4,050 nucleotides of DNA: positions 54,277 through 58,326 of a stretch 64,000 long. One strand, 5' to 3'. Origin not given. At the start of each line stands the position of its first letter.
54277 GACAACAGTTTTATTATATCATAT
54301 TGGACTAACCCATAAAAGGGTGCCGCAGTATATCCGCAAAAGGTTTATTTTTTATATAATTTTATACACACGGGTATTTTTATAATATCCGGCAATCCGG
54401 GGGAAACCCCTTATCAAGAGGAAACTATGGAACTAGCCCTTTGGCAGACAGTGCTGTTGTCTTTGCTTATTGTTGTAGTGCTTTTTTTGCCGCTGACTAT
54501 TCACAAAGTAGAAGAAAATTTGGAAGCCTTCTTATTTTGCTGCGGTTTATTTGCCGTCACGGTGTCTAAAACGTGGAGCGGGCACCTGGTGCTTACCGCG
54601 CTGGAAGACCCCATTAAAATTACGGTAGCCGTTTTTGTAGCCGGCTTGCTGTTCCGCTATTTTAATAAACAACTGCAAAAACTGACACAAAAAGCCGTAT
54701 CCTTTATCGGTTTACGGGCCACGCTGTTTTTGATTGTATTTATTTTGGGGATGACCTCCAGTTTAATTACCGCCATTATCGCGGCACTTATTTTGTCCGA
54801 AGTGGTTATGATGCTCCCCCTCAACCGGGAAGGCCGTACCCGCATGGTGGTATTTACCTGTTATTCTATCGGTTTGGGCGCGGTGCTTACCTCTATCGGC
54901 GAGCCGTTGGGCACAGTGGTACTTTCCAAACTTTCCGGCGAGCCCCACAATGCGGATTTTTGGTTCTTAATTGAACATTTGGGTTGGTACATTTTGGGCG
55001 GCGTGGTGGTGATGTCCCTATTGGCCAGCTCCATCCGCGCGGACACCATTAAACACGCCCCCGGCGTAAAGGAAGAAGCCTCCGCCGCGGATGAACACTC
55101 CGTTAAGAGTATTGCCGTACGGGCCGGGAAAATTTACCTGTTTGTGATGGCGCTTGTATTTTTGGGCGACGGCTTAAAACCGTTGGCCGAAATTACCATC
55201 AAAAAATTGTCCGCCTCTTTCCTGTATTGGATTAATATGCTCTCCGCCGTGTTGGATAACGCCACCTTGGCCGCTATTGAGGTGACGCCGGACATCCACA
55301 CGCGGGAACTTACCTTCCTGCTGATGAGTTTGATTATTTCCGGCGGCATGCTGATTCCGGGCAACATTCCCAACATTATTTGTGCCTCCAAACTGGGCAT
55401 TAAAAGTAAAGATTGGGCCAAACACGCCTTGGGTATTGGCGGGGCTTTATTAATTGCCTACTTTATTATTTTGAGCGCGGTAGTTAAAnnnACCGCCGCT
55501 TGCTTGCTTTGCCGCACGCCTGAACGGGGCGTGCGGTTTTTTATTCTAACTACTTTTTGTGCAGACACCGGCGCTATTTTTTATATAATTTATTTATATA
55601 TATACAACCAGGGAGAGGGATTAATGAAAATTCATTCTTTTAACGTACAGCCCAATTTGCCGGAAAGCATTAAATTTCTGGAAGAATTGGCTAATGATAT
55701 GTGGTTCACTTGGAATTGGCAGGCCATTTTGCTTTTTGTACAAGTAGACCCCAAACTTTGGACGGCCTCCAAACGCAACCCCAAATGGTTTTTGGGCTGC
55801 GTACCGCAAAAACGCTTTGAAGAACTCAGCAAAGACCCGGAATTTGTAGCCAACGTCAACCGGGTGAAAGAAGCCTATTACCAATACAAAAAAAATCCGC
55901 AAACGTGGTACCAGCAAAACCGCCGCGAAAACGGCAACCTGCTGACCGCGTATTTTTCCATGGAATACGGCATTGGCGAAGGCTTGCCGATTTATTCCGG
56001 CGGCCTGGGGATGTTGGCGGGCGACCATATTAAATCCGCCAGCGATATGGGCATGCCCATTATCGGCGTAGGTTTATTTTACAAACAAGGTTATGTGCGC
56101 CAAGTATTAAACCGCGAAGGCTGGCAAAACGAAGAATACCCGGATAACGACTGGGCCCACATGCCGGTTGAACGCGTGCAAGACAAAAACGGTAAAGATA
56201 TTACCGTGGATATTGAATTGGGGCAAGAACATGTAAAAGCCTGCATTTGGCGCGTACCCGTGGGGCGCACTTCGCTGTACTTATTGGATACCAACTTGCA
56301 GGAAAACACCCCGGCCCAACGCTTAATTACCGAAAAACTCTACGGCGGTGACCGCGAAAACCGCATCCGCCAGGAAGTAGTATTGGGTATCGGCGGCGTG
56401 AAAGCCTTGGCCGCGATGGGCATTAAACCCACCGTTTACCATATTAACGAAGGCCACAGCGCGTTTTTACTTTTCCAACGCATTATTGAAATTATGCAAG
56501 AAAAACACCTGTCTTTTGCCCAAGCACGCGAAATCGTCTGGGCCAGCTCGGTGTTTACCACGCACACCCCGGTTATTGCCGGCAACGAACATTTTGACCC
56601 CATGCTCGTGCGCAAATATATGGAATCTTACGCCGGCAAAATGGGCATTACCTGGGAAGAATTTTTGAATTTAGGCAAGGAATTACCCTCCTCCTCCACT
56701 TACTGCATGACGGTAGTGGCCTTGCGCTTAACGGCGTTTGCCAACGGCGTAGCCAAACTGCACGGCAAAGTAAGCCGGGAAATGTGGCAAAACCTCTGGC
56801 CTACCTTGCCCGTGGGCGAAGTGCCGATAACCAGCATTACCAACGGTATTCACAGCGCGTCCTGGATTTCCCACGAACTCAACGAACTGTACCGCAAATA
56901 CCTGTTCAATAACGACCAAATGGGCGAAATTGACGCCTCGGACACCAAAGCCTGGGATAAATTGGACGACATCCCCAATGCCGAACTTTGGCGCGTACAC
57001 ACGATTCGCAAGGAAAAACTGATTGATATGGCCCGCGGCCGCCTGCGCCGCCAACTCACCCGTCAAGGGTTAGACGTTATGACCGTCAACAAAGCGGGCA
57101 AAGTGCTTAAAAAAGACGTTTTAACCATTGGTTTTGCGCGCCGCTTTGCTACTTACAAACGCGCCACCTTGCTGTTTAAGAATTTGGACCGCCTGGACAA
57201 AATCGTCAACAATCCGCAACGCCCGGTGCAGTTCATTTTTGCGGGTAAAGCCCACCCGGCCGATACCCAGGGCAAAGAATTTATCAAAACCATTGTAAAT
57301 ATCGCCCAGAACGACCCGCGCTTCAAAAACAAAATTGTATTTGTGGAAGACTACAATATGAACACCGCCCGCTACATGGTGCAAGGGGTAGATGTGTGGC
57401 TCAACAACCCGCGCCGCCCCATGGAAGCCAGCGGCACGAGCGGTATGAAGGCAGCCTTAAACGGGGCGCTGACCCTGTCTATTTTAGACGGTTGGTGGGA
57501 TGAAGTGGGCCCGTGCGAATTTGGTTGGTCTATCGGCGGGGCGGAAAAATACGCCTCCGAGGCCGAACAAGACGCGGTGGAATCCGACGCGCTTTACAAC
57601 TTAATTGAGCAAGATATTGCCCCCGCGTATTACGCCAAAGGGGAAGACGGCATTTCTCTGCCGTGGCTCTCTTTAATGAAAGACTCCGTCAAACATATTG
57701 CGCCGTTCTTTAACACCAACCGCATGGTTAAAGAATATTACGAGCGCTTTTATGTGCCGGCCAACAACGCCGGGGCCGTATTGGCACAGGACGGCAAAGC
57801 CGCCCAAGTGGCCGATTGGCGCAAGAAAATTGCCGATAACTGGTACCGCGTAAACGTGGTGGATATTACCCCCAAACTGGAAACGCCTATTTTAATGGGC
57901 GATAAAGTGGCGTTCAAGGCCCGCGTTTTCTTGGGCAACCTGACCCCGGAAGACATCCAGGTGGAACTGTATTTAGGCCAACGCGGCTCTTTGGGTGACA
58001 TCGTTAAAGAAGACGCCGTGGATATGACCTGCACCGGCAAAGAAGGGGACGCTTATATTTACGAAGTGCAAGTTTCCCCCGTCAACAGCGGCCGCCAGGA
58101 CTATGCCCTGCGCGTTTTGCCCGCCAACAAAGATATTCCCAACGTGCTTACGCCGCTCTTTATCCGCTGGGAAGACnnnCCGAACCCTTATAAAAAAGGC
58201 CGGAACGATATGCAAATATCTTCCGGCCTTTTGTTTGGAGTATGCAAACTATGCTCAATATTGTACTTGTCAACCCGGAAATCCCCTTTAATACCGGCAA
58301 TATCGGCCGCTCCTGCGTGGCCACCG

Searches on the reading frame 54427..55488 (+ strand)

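Call 84: search_protein_families(library=pfam, proteins=[window:54427-55488:+], max_evalue=0.00001)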
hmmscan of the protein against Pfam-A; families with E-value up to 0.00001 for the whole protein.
window:54427-55488:+ (354 aa): 1 family
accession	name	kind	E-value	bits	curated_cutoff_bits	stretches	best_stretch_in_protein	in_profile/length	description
PF07854.18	DUF1646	-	7.6e-102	341.7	21.4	1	10-350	3-345/347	Protein of unknown function (DUF1646)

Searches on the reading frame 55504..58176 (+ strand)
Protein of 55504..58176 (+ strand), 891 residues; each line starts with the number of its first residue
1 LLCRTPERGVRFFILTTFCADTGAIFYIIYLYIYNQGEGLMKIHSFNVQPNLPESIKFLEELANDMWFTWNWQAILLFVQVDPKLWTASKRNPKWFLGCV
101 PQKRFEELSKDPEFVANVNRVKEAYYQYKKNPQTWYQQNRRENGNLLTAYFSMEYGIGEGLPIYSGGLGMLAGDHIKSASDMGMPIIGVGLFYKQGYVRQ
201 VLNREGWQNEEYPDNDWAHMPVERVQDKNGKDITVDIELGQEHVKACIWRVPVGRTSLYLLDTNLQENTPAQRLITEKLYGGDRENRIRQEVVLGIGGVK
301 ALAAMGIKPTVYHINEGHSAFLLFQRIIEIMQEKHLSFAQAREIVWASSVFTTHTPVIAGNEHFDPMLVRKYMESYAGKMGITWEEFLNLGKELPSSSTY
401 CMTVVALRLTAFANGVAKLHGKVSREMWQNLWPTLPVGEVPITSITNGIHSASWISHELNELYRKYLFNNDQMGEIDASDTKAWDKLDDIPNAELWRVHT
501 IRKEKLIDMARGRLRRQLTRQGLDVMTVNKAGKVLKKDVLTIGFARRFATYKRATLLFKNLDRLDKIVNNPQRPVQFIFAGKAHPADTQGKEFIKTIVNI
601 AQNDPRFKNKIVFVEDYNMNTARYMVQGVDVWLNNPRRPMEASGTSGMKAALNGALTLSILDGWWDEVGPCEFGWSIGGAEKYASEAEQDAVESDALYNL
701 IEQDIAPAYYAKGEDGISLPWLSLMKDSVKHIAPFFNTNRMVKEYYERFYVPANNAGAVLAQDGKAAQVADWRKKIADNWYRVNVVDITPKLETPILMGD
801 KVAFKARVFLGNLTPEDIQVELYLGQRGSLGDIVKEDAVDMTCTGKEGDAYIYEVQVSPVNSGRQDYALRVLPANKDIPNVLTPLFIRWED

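Call 84: search_protein_families(library=pfam, proteins=[window:55504-58176:+], max_evalue=0.00001)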
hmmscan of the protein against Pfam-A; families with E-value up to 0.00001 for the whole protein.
window:55504-58176:+ (891 aa): 2 families
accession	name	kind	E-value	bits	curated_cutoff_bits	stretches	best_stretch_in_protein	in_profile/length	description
PF00343.26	Phosphorylase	-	2.9e-34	118.9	27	1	311-663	219-579/713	Carbohydrate phosphorylase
PF11897.13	DUF3417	-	3.3e-32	111.6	25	1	52-160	1-108/109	Protein of unknown function (DUF3417)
